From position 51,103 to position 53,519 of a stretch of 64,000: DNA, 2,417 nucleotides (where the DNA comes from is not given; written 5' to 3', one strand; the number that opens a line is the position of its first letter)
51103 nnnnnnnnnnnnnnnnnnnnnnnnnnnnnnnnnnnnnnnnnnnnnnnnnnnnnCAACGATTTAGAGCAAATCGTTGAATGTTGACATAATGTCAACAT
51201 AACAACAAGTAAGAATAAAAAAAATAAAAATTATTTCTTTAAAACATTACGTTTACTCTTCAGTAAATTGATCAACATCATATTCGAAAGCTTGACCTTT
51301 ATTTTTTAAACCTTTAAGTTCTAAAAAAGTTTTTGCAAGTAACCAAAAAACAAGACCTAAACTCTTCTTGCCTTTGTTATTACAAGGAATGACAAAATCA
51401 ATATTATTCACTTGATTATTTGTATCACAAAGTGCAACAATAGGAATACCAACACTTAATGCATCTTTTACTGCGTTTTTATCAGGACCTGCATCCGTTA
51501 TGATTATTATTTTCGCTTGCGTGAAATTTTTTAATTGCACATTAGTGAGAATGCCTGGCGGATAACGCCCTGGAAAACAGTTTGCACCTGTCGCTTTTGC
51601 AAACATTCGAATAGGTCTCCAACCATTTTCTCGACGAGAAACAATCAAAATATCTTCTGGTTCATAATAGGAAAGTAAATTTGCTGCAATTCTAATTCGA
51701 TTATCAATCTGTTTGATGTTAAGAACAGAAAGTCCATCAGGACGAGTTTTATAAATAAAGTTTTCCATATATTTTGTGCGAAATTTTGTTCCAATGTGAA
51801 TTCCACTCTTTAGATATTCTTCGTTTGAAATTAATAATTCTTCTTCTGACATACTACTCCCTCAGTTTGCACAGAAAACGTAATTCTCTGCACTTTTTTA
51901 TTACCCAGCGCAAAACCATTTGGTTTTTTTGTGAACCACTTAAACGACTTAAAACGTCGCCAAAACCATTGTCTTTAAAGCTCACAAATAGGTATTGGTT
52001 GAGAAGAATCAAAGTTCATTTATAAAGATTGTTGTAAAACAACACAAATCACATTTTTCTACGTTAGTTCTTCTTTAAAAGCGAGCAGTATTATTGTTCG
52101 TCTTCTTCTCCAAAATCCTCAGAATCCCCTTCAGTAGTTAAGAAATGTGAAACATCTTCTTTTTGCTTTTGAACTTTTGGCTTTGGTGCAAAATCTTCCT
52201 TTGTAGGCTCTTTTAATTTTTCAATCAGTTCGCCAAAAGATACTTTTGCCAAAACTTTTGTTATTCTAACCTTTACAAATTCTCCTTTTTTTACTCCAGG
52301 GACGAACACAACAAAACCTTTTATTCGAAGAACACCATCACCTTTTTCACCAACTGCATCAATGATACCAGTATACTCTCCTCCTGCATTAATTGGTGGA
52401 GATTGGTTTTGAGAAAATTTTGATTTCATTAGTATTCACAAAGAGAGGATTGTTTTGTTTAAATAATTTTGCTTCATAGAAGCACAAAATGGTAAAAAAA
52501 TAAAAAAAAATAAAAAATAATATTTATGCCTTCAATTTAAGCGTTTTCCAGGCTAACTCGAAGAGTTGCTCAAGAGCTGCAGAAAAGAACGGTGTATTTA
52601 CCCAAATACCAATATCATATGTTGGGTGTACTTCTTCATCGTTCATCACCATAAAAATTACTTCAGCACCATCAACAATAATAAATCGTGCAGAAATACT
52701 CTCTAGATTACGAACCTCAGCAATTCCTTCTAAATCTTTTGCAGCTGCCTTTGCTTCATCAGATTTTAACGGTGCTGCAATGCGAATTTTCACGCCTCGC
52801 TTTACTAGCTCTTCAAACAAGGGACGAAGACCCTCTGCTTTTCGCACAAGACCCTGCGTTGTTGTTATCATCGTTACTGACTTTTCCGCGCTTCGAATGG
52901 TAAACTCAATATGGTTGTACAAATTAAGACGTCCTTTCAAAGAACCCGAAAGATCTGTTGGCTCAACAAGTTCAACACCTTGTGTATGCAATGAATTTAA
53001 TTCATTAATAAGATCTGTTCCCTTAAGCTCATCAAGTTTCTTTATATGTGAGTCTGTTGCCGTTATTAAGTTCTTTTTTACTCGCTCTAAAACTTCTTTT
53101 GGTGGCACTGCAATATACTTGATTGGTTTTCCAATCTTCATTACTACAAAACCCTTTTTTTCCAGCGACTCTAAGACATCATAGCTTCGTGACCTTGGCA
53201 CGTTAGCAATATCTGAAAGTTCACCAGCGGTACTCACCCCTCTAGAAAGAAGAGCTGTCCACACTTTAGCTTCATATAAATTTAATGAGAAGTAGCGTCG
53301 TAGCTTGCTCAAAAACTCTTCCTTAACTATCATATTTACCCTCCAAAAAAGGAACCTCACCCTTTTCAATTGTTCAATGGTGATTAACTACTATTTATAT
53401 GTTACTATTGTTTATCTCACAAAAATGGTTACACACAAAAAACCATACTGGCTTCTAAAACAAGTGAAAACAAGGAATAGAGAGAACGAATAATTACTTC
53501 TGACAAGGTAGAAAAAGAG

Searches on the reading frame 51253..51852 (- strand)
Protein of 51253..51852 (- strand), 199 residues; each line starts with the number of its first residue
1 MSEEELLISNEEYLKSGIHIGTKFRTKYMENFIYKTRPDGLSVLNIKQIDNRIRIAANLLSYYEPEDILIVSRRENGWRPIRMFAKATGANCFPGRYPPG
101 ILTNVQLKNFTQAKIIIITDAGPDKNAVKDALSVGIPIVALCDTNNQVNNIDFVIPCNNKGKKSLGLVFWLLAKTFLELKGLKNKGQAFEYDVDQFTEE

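Call 23: search_protein_families(library=pfam, proteins=[window:51253-51852:-], max_evalue=0.00001)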
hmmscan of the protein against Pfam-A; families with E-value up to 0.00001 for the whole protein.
window:51253-51852:- (199 aa): 1 family
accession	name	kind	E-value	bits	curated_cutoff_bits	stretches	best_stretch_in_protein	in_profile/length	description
PF00318.25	Ribosomal_S2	-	1.1e-22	80.9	26.1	2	114-177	151-214/216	Ribosomal protein S2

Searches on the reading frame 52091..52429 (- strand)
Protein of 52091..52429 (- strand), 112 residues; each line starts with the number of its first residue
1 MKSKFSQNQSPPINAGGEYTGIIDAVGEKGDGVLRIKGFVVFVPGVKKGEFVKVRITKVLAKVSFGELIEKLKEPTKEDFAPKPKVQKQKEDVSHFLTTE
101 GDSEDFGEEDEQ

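Call 23: search_protein_families(library=pfam, proteins=[window:52091-52429:-], max_evalue=0.00001)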
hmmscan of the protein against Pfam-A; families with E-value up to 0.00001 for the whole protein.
window:52091-52429:- (112 aa): 1 family
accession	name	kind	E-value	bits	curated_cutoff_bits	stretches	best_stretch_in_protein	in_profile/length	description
PF01938.26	TRAM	-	4e-10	39.8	21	1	22-69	11-61/61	TRAM domain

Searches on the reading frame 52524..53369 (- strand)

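Call 23: search_protein_families(library=pfam, proteins=[window:52524-53369:-], max_evalue=0.00001)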
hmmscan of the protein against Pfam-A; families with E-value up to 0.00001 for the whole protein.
window:52524-53369:- (281 aa): 2 families
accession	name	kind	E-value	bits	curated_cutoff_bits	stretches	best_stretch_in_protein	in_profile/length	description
PF01978.25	TrmB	-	6e-19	68.1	25.6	1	27-91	4-68/68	Sugar-specific transcriptional regulator TrmB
PF11495.14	Regulator_TrmB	-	6.8e-06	25.9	22.2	0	145-274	6-129/233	Archaeal transcriptional regulator TrmB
